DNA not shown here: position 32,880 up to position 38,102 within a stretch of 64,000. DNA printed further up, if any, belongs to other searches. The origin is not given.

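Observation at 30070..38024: NfeD-like / flotillin / 1640-aa AAA+ ATPase operon: a membrane-microdomain pair with an undescribed giant partner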

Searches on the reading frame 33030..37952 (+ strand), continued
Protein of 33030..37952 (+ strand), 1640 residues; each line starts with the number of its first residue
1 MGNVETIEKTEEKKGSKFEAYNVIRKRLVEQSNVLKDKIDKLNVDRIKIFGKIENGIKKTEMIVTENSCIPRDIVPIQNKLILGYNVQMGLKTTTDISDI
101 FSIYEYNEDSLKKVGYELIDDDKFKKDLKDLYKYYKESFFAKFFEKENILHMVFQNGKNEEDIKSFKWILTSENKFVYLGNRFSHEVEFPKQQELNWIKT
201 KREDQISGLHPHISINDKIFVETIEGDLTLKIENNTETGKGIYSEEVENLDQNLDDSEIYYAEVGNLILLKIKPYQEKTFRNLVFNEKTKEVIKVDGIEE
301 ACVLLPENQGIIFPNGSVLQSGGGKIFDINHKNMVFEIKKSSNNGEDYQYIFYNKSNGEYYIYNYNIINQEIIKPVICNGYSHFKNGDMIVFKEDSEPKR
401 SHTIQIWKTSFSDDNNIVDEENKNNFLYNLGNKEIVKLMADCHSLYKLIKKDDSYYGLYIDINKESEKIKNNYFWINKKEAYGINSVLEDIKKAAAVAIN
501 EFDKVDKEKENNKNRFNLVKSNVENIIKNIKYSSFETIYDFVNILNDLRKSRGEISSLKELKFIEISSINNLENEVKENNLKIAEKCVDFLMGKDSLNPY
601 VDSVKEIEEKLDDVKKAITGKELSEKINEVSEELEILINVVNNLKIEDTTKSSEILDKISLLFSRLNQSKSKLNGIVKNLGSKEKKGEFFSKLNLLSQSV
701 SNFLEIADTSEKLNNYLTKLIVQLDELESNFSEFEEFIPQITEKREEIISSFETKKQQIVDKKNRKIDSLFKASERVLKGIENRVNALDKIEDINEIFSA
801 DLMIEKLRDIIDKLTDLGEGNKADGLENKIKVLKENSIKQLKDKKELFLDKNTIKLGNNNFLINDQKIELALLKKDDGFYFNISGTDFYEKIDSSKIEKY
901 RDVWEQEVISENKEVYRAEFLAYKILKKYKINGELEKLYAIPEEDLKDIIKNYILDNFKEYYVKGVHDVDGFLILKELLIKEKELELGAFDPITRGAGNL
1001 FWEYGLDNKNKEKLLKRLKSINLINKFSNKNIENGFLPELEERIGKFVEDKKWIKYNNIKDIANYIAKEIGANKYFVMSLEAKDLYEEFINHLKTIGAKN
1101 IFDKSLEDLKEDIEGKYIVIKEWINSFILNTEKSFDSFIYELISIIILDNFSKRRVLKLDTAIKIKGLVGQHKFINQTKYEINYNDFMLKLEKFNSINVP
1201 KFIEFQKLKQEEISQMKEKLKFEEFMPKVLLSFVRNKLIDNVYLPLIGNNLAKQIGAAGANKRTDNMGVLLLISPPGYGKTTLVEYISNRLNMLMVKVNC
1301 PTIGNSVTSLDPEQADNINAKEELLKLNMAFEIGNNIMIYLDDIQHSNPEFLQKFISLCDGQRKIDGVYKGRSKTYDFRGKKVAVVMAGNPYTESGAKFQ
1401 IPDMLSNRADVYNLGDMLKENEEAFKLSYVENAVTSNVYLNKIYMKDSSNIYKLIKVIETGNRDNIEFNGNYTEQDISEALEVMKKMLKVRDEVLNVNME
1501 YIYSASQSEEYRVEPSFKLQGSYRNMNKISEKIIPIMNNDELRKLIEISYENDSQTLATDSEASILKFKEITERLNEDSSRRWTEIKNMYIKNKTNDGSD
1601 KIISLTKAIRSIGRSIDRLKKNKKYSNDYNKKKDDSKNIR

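Call 14: search_solved_structures(query=window:33030-37952:+, max_evalue=1)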
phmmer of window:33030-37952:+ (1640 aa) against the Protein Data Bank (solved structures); distinct sequences matched with E-value up to 1: 13.
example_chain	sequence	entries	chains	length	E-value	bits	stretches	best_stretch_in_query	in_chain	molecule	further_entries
9dx3_A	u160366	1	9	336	0.19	12.4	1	1235-1302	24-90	Holliday junction branch migration complex subunit RuvB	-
9dx4_A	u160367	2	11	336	0.23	12.1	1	1235-1301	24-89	Holliday junction branch migration complex subunit RuvB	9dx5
7swl_A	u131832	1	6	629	0.33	11.6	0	1236-1306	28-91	Rix7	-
6ef1_K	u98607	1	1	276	0.4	11.3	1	1234-1301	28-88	26S proteasome regulatory subunit 6B homolog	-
5g4g_A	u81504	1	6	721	0.43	11.3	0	1231-1324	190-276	VCP-LIKE ATPASE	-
5g4f_A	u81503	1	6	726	0.44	11.2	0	1231-1324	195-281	VCP-LIKE ATPASE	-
6ef0_K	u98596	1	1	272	0.44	11.2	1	1235-1301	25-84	26S proteasome regulatory subunit 6B homolog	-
6ef2_K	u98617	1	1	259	0.47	11.1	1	1236-1301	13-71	26S proteasome regulatory subunit 6B homolog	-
5vc7_A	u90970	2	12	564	0.48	11.1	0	1233-1303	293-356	VCP-like ATPase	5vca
7t3i_A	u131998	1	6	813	0.57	10.8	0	1236-1306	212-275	Rix7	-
6mat_A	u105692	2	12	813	0.58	10.8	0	1236-1306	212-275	Rix7 mutant | Rix7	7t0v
6fvw_K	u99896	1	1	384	0.65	10.6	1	1234-1301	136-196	26S proteasome regulatory subunit 6B homolog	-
6fvt_K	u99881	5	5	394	0.67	10.6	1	1234-1301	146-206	26S proteasome regulatory subunit 6B homolog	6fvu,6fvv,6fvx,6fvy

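Call 19: find_related_loci(query=A1, collection=genome_contigs, flank=8000)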
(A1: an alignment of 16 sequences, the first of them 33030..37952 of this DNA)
Query A1 (1640 aa) in genome_contigs; peptide patterns used: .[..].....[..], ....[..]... (x = any residue, [..] = any of these).
600 stretches matched a pattern (row limit reached: there are more); 594 encode a relative of the query (tblastn E <= 1e-3); the best 80 are kept; 80 distinct loci.
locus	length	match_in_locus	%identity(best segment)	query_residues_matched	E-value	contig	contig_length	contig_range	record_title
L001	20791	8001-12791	61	20-1616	0e+0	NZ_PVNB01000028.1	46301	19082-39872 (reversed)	Orenia metallireducens strain MSL40 Ga0139028_128, whole genome shotgun sequence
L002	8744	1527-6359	54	8-1622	0e+0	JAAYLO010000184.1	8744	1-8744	MAG: Halanaerobiaceae bacterium isolate AS15tlH2ME_49 82058_AS15, whole genome shotgun sequence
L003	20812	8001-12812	48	20-1602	0e+0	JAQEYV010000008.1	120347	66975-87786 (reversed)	Clostridiaceae bacterium OF42-15pH9A OF42-15pH9A.Scaf8, whole genome shotgun sequence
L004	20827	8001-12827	46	20-1613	0e+0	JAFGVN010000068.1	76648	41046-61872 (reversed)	MAG: Clostridia bacterium isolate ZodW_Metabat.172 k87_8742700, whole genome shotgun sequence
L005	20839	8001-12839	46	20-1620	0e+0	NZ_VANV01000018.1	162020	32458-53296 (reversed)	Acidaminobacter sp. JC074 scaffold_17, whole genome shotgun sequence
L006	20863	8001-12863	46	20-1621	0e+0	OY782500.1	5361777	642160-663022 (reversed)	MAG: Vallitaleaceae bacterium isolate 08788439-a597-456a-b4e9-0d8f61821b33 genome assembly, chromosome: 1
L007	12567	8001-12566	48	5-1521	0e+0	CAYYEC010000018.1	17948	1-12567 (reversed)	MAG TPA_asm: uncultured Eubacteriales bacterium isolate binchicken_co178_180 genome assembly, contig: NODE_4026_length_1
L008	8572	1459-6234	46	9-1586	0e+0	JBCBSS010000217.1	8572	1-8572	MAG: Bacteroidota bacterium isolate J06638_29 NODE_217_length_8572_cov_9.057092, whole genome shotgun sequence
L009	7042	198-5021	44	21-1609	0e+0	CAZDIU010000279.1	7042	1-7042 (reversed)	MAG TPA_asm: uncultured Desulfobacterales bacterium isolate binchicken_co168_310 genome assembly, contig: NODE_16516_len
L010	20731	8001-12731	44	21-1593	0e+0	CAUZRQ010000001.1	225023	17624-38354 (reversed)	MAG: Planctomycetota bacterium isolate CB6_AW.30 genome assembly, contig: Ga0310123_10000003, whole genome shotgun seque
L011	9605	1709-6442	44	21-1593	0e+0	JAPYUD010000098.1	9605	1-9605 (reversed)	MAG: Pirellulaceae bacterium isolate PW8.concoct.81 PW8_8008_length_9605_cov_6.997696, whole genome shotgun sequence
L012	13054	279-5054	43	20-1600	0e+0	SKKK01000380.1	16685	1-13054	MAG: Planctomycetaceae bacterium isolate CSSed162cmA_153 CSSed16-2cmA-8530, whole genome shotgun sequence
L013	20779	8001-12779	45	20-1600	0e+0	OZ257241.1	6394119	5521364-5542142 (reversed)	MAG: Roseivirga sp. isolate 41ee1c54-7d41-4592-86ce-9a47ec6e0262 genome assembly, chromosome: 1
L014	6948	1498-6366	46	6-1616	0e+0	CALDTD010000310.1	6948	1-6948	MAG: uncultured Flavobacteriales bacterium isolate L1_Bin_METABAT__124_sub_1 genome assembly, contig: c_000001051435, wh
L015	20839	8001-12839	44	20-1621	0e+0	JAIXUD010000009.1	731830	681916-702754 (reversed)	MAG: Sphingobacteriales bacterium isolate D1_MAG_00006 pond_D1_MAG_00006_000000000010, whole genome shotgun sequence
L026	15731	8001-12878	44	2-1600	0e+0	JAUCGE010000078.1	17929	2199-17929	Desulfobacterales bacterium HSG16 NODE_113_length_17929, whole genome shotgun sequence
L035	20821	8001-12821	44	20-1600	0e+0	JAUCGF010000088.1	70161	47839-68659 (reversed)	Desulfococcaceae bacterium HSG9 NODE_20_length_70161, whole genome shotgun sequence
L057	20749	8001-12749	42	20-1600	0e+0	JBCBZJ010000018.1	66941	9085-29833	MAG: Verrucomicrobiota bacterium isolate P01_A01_bin.112 k141_1254813_length_66941_cov_17.7769, whole genome shotgun seq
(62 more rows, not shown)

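Call 25: search_protein_families(library=pfam, proteins=[L013:3335-4051:+, L013:1920-2717:-, L013:2926-3321:+], max_evalue=0.01)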
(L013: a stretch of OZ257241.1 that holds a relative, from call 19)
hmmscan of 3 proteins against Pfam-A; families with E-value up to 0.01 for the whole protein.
L013:3335-4051:+ (238 aa): 2 families
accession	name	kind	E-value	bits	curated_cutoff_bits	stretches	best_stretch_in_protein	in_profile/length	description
PF04012.17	PspA_IM30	-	3.9e-41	141.5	33.9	1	2-231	1-217/220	PspA/IM30 family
PF07926.17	TPR_MLP1_2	-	0.0012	19.3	36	1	58-154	7-103/129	TPR/MLP1/MLP2-like protein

L013:1920-2717:- (265 aa): 5 families
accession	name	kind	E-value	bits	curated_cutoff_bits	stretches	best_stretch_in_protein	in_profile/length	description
PF00717.28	Peptidase_S24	-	5.3e-10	39.5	23.3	1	134-218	31-106/116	Peptidase S24-like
PF01381.28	HTH_3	-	1e-09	38.7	23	1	11-62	4-55/55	Helix-turn-helix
PF12844.13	HTH_19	-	2.2e-09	37.5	30.2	1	5-66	1-62/64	Helix-turn-helix domain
PF13560.12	HTH_31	-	5.4e-05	23.9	27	1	8-61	6-60/64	Helix-turn-helix domain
PF13744.12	HTH_37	-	0.00058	20.1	27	1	6-61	21-77/80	Helix-turn-helix domain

L013:2926-3321:+ (131 aa): 3 families
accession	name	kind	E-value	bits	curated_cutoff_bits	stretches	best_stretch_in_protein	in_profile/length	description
PF22550.1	CesT_Tir_1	-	4.2e-54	182.5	27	1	1-129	1-129/131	CesT_Tir_1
PF10722.14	YbjN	-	3.6e-06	27.7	22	1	6-125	3-124/126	Putative bacterial sensory transduction regulator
PF05932.18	CesT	-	0.00021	21.8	22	1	19-114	12-111/119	Tir chaperone protein (CesT) family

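Call 67: search_dna_similar(query=window:33030-37952:+, collection=plasmids, mode=protein, max_rows=25)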
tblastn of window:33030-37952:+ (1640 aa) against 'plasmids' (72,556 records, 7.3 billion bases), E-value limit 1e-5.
Records with a match: 13; places in all: 13; records where one place covers at least 80% of the query: 13.
Best place of each record, by identity: <60% 13.
By first word of the organism name: Streptomyces 3; Proteus 2; Deinococcus 2; Hymenobacter 1; Nonomuraea 1; Pseudomonas 1; Photobacterium 1; Vibrio 1; Halomonas 1.
By predicted mobility (MOB-suite, as given by PLSDB): non-mobilizable 10; mobilizable 3.
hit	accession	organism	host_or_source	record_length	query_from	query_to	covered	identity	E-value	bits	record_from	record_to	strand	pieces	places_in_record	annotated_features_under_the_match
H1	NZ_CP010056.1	Hymenobacter sp. DG25B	single cell,soil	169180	21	1613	97%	40.0%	0e+0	1300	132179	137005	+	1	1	DNA repair ATPase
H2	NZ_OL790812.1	Proteus mirabilis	-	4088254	20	1612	97%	36.7%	0e+0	1025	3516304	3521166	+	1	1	none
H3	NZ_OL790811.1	Proteus mirabilis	-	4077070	20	1612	97%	36.7%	0e+0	1025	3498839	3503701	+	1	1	none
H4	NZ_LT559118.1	Nonomuraea gerenzanensis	-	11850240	21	1619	98%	35.8%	0e+0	1033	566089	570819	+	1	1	none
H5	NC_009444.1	Pseudomonas fluorescens SBW25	-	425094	20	1619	98%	35.1%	0e+0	981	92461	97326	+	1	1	DNA repair ATPase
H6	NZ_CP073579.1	Photobacterium sp. GJ3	-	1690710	1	1619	99%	34.2%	0e+0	938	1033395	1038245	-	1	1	record has no annotation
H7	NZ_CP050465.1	Vibrio campbellii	single cell,seawater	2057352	12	1619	98%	34.0%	0e+0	927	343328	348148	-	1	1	none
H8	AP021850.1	Deinococcus grandis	-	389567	13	1619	98%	32.8%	0e+0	946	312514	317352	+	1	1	hypothetical protein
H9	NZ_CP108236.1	Streptomyces sp. NBC_00080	-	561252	21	1619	98%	32.9%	0e+0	983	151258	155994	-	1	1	DNA repair ATPase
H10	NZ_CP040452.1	Halomonas sp. PA16-9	-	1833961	20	1605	97%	32.3%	0e+0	932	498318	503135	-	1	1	none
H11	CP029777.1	Deinococcus actinosclerus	mixed culture,wastewater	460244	15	1619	91%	34.0%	1e-140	949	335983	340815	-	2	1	DNA repair protein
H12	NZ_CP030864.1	Streptomyces globosus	cell culture,environment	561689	2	1590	97%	30.5%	0e+0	803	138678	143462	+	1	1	DNA repair ATPase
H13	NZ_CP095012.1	Streptomyces sp. 2P-4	cell culture,mudflats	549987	2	1590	97%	30.4%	0e+0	800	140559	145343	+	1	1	DNA repair ATPase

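Call 68: get_annotated_region(hit=H5, flank=8000)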
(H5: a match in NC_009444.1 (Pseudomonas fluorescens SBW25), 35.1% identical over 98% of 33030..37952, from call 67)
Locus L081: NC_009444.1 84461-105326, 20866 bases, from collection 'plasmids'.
description: Pseudomonas fluorescens SBW25 plasmid pQBR103, complete sequence
organism: Pseudomonas fluorescens SBW25 (NCBI taxid 216595)
taxonomy: Bacteria; Pseudomonadota; Gammaproteobacteria; Pseudomonadales; Pseudomonadaceae; Pseudomonas; Pseudomonas fluorescens; Pseudomonas fluorescens SBW25
host: -; source: -; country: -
typing (MOB-suite, as given by PLSDB): non-mobilizable; replicon rep_cluster_1081; mating-pair formation MPF_I
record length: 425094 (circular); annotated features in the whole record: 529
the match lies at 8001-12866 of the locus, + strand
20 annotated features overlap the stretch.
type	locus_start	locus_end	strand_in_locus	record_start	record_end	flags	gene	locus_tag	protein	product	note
CDS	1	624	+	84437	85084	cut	-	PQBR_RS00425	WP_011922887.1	YjfI family protein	-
CDS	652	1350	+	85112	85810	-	-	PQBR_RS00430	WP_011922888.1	PspA/IM30 family protein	-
CDS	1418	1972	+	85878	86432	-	-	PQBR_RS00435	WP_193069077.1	rhomboid family intramembrane serine protease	-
CDS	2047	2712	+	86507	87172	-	-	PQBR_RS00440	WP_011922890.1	DUF2491 family protein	-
CDS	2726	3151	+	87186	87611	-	-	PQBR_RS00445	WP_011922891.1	DUF350 domain-containing protein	-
CDS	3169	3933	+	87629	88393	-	-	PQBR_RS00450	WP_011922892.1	DUF1190 domain-containing protein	-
CDS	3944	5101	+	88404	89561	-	-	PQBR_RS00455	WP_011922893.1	glutathionylspermidine synthase family protein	-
CDS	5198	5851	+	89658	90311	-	-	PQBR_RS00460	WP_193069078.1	hypothetical protein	-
CDS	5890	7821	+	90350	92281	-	-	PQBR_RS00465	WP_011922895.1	SPFH domain-containing protein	-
CDS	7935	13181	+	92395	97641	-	-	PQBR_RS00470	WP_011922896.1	DNA repair ATPase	-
CDS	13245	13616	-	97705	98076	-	-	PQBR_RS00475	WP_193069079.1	histone-like nucleoid-structuring protein, MvaT/MvaU family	GO:0071824 - protein-DNA complex organization [Evidence IEA]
CDS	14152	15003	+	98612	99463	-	-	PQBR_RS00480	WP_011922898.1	hypothetical protein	-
CDS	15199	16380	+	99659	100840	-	-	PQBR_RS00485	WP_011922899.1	C2H2-type zinc finger protein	-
CDS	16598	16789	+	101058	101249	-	-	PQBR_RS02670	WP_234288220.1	hypothetical protein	-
CDS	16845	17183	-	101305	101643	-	-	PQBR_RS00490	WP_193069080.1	hypothetical protein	-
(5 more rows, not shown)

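Call 69: get_annotated_region(hit=H9, flank=8000)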
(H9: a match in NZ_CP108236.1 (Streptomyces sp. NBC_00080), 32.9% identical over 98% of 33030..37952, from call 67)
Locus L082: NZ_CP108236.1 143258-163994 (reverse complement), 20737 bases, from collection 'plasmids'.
description: Streptomyces sp. NBC_00080 plasmid unnamed1, complete sequence
organism: Streptomyces sp. NBC_00080 (NCBI taxid 2975645)
taxonomy: Bacteria; Actinomycetota; Actinomycetes; Kitasatosporales; Streptomycetaceae; Streptomyces; Streptomyces sp. NBC 00080
host: -; source: -; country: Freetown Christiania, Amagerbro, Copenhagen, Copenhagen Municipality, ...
typing (MOB-suite, as given by PLSDB): non-mobilizable; replicon rep_cluster_43
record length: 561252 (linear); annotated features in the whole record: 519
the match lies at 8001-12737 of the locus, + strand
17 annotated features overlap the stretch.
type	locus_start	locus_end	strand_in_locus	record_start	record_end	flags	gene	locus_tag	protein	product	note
CDS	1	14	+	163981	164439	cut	-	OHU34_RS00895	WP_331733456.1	CBS domain-containing protein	-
CDS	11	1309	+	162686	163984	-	-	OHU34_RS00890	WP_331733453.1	ArsB/NhaD family transporter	-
CDS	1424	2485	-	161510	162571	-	-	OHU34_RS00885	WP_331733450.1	helix-turn-helix domain-containing protein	-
CDS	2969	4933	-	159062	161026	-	-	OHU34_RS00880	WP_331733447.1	NAD-binding protein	GO:0006813 - potassium ion transport [Evidence IEA]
CDS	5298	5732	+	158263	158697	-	-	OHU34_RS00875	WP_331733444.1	hypothetical protein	-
CDS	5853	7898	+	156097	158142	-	-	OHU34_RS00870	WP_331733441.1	flotillin family protein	-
CDS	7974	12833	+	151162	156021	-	-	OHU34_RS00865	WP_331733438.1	DNA repair ATPase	-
CDS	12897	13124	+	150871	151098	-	-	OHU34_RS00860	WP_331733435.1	hypothetical protein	-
CDS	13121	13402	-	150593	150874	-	-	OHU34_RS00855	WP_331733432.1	hypothetical protein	-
CDS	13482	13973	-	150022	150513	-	-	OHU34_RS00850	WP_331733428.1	CBS domain-containing protein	-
CDS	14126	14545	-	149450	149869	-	-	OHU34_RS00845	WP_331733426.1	hypothetical protein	-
CDS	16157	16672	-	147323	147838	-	-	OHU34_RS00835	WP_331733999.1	hypothetical protein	-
CDS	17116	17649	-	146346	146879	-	-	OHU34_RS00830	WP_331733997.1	TerD family protein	-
CDS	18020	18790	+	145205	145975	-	-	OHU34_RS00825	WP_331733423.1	hypothetical protein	-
CDS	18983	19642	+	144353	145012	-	-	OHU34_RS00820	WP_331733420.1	superoxide dismutase family protein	-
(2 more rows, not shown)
